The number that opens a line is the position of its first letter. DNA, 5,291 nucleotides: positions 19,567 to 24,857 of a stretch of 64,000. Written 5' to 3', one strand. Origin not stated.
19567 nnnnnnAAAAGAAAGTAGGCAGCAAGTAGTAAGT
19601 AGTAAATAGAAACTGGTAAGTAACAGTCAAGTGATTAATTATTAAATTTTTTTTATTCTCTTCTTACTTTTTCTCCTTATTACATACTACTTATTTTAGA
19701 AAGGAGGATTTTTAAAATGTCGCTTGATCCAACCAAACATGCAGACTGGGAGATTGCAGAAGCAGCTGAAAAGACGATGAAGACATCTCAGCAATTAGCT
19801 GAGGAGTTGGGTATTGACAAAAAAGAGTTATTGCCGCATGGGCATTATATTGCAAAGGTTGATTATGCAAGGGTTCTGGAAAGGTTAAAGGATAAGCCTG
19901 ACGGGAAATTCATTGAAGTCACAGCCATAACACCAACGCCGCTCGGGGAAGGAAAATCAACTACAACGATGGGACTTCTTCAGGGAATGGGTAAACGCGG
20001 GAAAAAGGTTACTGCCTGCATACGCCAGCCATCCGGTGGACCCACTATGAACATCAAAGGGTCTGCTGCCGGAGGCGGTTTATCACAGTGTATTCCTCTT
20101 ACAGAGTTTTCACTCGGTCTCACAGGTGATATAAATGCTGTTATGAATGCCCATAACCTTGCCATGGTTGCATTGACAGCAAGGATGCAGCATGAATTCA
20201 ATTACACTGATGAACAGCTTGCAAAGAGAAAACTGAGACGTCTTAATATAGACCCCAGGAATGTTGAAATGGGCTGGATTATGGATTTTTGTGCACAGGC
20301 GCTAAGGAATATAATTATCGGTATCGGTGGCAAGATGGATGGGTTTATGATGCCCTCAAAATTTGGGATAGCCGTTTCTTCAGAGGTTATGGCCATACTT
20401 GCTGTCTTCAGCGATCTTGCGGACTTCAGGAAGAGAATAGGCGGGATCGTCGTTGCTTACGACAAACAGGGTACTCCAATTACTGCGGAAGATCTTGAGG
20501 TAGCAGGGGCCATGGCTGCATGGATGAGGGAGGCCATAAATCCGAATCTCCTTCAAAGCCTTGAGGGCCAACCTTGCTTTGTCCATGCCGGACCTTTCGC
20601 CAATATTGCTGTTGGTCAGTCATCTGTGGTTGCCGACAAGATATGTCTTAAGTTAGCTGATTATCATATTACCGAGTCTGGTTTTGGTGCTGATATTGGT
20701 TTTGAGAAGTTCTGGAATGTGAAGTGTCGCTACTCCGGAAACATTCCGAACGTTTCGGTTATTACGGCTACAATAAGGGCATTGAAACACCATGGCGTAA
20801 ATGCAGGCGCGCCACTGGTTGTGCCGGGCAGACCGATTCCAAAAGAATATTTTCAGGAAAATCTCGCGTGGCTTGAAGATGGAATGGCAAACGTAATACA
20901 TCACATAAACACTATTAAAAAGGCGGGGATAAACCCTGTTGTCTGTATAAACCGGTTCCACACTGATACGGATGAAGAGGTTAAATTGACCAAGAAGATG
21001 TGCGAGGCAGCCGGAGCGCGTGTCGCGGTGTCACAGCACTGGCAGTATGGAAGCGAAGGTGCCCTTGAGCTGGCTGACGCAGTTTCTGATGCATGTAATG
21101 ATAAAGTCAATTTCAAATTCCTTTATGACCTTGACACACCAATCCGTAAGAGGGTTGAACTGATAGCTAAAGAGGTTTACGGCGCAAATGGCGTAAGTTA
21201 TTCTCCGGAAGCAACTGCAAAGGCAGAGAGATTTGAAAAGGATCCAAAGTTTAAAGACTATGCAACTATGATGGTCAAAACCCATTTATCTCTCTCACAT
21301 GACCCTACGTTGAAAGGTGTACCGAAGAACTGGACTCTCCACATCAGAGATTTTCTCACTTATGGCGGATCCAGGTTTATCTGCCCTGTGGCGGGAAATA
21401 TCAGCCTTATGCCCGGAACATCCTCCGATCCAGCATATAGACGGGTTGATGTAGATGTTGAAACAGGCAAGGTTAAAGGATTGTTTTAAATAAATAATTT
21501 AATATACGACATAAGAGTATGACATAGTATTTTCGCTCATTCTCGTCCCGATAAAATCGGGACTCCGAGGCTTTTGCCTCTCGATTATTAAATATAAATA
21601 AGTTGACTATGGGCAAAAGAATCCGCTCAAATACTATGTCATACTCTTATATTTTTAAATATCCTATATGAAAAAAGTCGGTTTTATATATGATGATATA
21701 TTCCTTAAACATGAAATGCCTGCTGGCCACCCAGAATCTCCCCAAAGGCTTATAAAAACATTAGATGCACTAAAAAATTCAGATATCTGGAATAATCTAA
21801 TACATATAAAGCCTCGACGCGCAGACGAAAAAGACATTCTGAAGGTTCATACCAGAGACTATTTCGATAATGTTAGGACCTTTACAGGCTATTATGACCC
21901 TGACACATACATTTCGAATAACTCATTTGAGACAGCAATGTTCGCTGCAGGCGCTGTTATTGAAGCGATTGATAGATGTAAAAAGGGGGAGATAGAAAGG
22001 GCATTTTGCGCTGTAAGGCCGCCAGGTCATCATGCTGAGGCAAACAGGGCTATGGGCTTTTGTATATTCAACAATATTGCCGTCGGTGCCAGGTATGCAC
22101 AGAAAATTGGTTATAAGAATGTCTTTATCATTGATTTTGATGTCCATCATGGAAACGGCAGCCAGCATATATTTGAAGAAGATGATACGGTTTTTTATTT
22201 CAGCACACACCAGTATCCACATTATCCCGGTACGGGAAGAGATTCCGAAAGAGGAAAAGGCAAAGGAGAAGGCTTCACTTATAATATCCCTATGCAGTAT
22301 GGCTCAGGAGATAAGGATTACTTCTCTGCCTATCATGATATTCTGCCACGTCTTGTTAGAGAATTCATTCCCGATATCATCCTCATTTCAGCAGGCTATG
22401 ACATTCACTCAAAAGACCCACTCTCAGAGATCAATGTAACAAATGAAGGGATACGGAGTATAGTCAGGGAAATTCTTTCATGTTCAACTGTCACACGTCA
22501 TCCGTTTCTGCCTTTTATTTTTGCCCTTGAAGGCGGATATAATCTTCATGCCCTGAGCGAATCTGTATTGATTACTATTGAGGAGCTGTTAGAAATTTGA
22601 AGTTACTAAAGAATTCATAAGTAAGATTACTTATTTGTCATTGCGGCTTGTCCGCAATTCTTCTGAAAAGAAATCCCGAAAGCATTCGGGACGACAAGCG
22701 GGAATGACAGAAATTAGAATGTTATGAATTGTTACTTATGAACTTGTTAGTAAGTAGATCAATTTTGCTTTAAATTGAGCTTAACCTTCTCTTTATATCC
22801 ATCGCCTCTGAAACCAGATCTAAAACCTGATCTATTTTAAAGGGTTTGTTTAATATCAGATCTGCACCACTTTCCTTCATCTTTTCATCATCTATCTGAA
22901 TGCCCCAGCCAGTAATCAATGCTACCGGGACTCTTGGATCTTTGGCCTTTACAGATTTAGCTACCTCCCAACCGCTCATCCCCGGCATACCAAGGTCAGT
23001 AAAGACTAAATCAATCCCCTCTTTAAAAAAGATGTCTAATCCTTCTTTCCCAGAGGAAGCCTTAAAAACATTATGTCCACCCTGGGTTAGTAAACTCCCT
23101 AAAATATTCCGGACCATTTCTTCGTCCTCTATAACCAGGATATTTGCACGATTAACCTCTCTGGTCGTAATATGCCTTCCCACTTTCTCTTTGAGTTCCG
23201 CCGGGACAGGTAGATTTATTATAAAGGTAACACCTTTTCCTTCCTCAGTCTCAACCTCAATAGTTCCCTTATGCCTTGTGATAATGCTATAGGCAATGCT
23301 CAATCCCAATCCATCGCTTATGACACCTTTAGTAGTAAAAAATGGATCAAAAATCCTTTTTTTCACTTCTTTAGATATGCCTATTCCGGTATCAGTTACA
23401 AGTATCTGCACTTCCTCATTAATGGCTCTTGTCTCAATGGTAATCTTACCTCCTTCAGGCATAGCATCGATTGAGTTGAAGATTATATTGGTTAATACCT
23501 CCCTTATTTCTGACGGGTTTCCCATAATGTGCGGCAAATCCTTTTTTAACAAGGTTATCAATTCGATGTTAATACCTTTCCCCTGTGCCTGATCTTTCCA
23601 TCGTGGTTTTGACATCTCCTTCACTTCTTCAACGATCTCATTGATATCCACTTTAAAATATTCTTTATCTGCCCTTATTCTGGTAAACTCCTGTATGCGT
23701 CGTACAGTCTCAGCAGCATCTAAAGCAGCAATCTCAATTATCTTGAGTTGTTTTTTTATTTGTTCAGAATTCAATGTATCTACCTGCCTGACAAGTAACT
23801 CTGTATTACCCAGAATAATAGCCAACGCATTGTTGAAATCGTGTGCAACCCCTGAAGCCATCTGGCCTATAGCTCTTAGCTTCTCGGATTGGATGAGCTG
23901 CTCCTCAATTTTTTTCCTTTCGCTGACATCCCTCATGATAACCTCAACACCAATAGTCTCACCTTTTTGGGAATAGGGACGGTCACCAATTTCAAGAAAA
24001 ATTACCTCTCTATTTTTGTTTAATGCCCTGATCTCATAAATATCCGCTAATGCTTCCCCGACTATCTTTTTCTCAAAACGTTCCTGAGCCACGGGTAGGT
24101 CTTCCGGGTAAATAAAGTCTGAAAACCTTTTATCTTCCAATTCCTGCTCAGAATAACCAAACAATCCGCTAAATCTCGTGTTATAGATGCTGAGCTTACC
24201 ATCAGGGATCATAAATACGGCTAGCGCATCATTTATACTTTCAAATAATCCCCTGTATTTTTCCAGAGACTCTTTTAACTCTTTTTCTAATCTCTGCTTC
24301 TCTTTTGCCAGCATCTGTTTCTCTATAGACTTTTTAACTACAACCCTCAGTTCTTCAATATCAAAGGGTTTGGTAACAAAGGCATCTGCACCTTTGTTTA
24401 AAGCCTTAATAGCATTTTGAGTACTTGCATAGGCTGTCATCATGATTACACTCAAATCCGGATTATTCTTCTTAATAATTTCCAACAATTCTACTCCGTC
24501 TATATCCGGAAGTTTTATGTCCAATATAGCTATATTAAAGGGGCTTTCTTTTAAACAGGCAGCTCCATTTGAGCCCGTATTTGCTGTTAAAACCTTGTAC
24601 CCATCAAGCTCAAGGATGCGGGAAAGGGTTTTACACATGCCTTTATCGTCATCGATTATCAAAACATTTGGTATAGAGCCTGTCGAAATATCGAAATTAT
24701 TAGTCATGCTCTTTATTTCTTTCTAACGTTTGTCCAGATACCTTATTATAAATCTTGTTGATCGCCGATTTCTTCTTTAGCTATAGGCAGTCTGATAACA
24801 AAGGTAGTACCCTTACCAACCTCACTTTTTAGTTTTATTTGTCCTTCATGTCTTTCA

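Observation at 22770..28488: Cytosolic [NiFe] hydrogenase translationally linked to two histidine kinases: candidate H2-sensing signal system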

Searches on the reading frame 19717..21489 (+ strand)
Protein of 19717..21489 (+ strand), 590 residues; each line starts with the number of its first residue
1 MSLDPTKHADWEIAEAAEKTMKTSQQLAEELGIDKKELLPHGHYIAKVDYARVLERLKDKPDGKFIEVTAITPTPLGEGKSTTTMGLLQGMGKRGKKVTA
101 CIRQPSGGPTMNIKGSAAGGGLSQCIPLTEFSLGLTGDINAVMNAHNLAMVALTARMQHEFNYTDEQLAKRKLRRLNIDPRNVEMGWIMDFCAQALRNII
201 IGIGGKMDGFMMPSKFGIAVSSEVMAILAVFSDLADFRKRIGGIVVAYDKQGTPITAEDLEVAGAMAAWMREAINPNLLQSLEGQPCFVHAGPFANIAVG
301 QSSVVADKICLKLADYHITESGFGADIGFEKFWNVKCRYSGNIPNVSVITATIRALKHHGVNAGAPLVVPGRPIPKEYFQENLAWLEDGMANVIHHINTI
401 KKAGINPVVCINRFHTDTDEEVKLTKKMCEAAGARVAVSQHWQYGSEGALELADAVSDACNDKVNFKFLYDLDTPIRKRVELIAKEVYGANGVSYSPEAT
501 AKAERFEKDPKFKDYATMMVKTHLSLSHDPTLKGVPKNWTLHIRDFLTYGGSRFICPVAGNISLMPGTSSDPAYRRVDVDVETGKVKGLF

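Call 81: search_protein_families(library=pfam, proteins=[window:19717-21489:+], max_evalue=0.00001)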
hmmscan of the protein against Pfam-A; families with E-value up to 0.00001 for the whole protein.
window:19717-21489:+ (590 aa): 1 family
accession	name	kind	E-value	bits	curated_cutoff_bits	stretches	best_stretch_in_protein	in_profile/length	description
PF01268.25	FTHFS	-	6.2e-223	741.5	27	1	9-590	2-556/556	Formate--tetrahydrofolate ligase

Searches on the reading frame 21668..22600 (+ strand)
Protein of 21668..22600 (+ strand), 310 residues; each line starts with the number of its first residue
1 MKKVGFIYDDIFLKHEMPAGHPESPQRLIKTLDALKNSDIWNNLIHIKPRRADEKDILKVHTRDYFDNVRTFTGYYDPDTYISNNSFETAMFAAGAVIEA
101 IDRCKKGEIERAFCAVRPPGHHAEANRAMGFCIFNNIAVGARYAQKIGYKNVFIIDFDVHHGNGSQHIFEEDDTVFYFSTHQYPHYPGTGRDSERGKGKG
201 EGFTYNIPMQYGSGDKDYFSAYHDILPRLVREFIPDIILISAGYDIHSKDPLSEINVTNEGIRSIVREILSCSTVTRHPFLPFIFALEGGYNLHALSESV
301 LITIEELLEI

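Call 58: search_protein_families(library=pfam, proteins=[window:21668-22600:+], max_evalue=0.0001)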
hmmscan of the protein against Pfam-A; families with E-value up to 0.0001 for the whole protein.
window:21668-22600:+ (310 aa): 1 family
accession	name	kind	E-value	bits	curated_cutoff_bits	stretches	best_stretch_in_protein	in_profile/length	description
PF00850.24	Hist_deacetyl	-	1.1e-92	311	27.9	1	21-305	1-296/298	Histone deacetylase domain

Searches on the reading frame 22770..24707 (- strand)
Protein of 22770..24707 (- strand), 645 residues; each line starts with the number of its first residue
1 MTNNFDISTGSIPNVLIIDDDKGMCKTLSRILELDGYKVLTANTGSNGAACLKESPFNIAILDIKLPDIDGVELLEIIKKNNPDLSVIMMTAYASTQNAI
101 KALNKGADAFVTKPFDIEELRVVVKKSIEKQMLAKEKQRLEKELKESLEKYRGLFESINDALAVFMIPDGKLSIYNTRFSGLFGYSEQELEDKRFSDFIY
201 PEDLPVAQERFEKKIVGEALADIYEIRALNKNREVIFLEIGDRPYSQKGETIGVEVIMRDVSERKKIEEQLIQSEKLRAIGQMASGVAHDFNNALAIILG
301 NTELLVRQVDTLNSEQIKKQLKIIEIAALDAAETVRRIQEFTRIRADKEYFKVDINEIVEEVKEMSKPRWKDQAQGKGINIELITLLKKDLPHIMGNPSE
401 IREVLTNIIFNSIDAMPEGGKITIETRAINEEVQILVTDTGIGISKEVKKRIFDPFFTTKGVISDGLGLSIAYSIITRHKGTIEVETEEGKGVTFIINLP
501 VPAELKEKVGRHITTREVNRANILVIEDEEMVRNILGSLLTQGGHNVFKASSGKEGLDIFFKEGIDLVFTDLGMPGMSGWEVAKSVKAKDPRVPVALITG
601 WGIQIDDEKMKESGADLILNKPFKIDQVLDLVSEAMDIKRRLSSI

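Call 3: search_protein_families(library=pfam, proteins=[window:22770-24707:-], max_evalue=0.01)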
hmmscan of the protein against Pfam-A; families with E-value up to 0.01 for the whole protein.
window:22770-24707:- (645 aa): 10 families
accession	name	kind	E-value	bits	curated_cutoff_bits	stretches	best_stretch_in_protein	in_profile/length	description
PF00072.30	Response_reg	-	1.9e-54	183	30.2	2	15-124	1-110/111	Response regulator receiver domain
PF02518.31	HATPase_c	-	3.6e-24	85.8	26.4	1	397-502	2-110/111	Histidine kinase-, DNA gyrase B-, and HSP90-like ATPase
PF13426.13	PAS_9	-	2.2e-09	38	27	1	163-263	3-103/103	PAS domain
PF08448.16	PAS_4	-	6.1e-09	36.5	23.1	1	155-265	1-109/110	PAS fold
PF00512.31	HisKA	-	1.2e-08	35.4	26.9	1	281-346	3-65/66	His Kinase A (phospho-acceptor) domain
PF08447.18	PAS_3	-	2.9e-08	34.3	25.6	1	176-254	5-85/89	PAS fold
PF00989.32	PAS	-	0.00028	21.3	22.6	1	150-261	2-113/113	PAS fold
PF13589.12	HATPase_c_3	-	0.0023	18.4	25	1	402-447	4-48/137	Histidine kinase-, DNA gyrase B-, and HSP90-like ATPase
PF13188.13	PAS_8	-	0.0063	16.8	21.8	0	149-208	1-58/65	PAS domain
PF05823.17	Gp-FAR-1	-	0.0067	17.3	29.2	1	73-156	41-120/149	Nematode fatty acid retinoid binding protein (Gp-FAR-1)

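Call 4: search_protein_families(library=ncbifam, proteins=[window:22770-24707:-], max_evalue=0.01)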
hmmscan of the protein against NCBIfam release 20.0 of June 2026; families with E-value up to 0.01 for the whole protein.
window:22770-24707:- (645 aa): 167 families (the best 25 are shown)
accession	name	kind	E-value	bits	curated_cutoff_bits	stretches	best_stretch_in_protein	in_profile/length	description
NF046020.1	HisKinCckABruc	equivalog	1.1e-74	251.8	1000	2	136-637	333-868/868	cell cycle histidine kinase CckA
NF010076.0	PRK13557.1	subfamily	1.1e-66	225.4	631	2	247-637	130-534/540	histidine kinase famiy protein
NF046026.1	HisKinCckACaul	equivalog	1.9e-64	218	1000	2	171-628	207-668/678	cell cycle histidine kinase CckA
NF052573.1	HisKinEspAMyxo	equivalog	8.2e-64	215.9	1400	2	248-632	352-746/755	serine histidine kinase EspA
NF052574.1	HisKinEspCMyxo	equivalog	3.3e-61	207.4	1200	2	169-636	305-783/785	serine histidine kinase EspC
NF008468.0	PRK11360.1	equivalog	3.2e-59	200.9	646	1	140-506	259-613/616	two-component system sensor histidine kinase AtoS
TIGR02956.1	TMAO_torS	equivalog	4.8e-59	200.4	676.5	2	287-638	471-822/967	TMAO reductase system sensor histidine kinase/response regulator TorS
NF008302.0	PRK11091.1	equivalog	5.5e-58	196.8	838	2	142-639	148-646/779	aerobic respiration two-component sensor histidine kinase ArcB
NF008469.0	PRK11361.1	equivalog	3.6e-49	167.7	714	2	12-152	4-144/461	acetoacetate metabolism transcriptional regulator AtoC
NF053512.1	nitric_RR_NosR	exception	6.3e-47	160.5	400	2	15-150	1-137/422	response regulator c-di-GMP phosphodiesterase, NosR family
NF010411.0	PRK13837.1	equivalog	1.4e-46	158.9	647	1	257-534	427-711/828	two-component system VirA-like sensor kinase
NF011874.0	PRK15347.1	equivalog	9.9e-46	156.2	852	3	288-503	406-616/921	two component system sensor kinase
NF041880.1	EPS_EpsF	equivalog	2.9e-45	154.7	900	2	19-500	2-492/492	response regulator EpsF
NF008099.0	PRK10841.1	equivalog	2.7e-44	151.2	920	3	257-501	442-690/949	two-component system sensor histidine kinase RcsC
NF008318.0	PRK11107.1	equivalog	1.8e-41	142.2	890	3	287-542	300-558/920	two-component sensor histidine kinase BarA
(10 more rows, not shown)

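Call 82: search_protein_families(library=padloc, proteins=[window:22770-24707:-], max_evalue=0.00001)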
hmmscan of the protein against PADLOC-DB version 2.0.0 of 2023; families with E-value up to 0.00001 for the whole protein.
window:22770-24707:- (645 aa): 3 families
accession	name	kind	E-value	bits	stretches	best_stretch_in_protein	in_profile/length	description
PDLC04055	PD-T4-6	-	1.8e-09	34.9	0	12-133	365-488/496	-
PDLC00405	SduA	-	6.5e-07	27.2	0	11-129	5-130/323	DUF4263 domain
PDLC04725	PDC-M60B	-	7.7e-06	23.8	0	520-588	3-87/158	-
